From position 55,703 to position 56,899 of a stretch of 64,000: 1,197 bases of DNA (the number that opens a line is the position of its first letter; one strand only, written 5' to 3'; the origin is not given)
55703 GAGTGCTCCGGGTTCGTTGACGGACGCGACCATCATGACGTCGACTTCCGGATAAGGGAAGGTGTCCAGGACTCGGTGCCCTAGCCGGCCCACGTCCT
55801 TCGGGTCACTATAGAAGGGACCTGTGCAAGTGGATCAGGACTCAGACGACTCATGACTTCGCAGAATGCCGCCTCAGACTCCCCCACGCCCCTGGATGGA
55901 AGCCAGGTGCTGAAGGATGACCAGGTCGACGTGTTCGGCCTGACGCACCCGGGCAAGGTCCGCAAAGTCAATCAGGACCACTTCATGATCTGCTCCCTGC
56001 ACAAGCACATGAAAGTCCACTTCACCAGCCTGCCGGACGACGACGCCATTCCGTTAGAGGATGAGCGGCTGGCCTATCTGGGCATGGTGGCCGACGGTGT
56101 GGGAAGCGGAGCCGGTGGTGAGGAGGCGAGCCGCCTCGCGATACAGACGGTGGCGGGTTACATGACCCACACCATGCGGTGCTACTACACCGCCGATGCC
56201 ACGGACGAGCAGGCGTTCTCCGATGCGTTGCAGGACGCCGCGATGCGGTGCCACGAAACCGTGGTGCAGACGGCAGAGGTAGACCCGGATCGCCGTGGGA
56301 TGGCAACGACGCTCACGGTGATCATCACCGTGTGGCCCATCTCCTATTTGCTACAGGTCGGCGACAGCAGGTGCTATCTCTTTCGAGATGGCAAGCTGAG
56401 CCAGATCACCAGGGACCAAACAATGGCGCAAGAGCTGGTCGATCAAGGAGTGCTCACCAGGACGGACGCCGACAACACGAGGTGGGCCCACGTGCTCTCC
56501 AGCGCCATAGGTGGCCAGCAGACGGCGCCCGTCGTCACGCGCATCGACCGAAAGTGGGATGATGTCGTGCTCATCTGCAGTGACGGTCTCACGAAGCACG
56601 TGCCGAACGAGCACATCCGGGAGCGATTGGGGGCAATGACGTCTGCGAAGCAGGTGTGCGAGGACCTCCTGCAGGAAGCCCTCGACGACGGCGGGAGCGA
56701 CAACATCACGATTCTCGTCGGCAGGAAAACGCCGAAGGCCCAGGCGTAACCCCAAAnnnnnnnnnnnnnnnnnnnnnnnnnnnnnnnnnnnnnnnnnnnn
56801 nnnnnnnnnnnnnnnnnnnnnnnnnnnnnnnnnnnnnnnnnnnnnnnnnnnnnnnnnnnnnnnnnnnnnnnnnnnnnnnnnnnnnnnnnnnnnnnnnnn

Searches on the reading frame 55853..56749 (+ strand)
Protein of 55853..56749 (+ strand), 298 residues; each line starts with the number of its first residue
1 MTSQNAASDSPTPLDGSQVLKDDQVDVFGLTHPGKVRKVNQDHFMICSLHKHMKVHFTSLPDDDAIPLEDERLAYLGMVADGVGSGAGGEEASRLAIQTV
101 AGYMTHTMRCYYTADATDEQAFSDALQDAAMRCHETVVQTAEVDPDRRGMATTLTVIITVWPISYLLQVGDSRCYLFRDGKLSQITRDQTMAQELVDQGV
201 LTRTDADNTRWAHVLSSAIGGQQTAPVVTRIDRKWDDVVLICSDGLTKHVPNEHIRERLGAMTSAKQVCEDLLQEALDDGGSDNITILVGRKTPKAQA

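Call 3: search_protein_families(library=pfam, proteins=[window:55853-56749:+], max_evalue=1)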
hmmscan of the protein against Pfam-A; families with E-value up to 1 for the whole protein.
window:55853-56749:+ (298 aa): 3 families
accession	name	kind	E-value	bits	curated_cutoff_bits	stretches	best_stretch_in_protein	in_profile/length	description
PF13672.11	PP2C_2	-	2e-15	57.4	24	1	60-264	10-193/209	Protein phosphatase 2C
PF00481.26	PP2C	-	6.6e-09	36.2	20.3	2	86-193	42-144/255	Protein phosphatase 2C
PF07228.17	SpoIIE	-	0.0099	16.3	25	1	223-289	110-188/192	Stage II sporulation protein E (SpoIIE)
